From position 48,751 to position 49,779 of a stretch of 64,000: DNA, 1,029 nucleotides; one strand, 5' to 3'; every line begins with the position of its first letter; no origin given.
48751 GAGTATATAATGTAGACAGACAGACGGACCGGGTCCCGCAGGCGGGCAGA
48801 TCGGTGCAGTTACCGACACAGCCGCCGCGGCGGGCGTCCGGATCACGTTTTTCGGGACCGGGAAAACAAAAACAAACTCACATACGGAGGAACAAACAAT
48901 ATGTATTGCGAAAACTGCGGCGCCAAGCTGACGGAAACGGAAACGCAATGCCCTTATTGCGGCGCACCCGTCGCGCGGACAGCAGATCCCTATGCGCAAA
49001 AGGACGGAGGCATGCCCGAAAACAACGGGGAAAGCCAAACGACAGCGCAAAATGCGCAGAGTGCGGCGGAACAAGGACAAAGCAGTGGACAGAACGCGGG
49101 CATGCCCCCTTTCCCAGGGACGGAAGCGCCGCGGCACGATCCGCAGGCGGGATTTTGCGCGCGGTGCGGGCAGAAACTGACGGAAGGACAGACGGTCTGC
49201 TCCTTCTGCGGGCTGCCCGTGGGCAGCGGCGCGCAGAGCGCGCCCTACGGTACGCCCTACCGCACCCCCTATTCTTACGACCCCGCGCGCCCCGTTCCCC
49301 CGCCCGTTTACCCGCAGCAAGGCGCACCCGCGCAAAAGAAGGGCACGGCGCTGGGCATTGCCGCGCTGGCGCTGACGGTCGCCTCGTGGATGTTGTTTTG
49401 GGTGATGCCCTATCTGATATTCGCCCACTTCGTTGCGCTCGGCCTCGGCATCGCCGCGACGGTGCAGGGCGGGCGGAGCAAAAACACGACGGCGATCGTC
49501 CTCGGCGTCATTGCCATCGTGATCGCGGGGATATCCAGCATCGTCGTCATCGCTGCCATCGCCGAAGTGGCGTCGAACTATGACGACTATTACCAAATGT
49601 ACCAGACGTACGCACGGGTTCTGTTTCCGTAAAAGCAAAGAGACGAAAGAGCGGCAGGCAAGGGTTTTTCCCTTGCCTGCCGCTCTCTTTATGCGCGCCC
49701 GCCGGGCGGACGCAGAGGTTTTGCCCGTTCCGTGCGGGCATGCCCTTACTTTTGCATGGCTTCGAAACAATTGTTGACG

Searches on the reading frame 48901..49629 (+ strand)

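Call 95: search_protein_families(library=pfam, proteins=[window:48901-49629:+], max_evalue=0.01)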
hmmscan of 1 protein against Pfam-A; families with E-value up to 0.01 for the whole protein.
window:48901-49629:+ (243 aa): 8 families
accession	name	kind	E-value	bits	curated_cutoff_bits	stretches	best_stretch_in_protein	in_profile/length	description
PF13240.11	Zn_Ribbon_1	-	3e-12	46.3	25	2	2-24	1-23/23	zinc-ribbon domain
PF12773.13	DZR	-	5.8e-08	33.2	27.3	2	2-26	14-36/45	Double zinc ribbon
PF13248.11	Zn_ribbon_3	-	3.6e-07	29.9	27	2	2-23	4-25/26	zinc-ribbon domain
PF18912.6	DZR_2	-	1.6e-05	25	27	0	81-110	19-49/56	Double zinc ribbon domain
PF13920.12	zf-C3HC4_3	-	6.7e-05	23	27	1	2-26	25-48/49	Zinc finger, C3HC4 type (RING finger)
PF06221.18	zf-C2HC5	-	0.002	18.6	25.8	0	3-27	20-47/54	Putative zinc finger motif, C2HC5-type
PF17032.10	Zn_ribbon_15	-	0.0068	17.6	28.9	0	83-104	52-73/73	zinc-ribbon family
PF24661.1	DUF7649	-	0.007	16.9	27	1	153-220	10-75/85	Domain of unknown function (DUF7649)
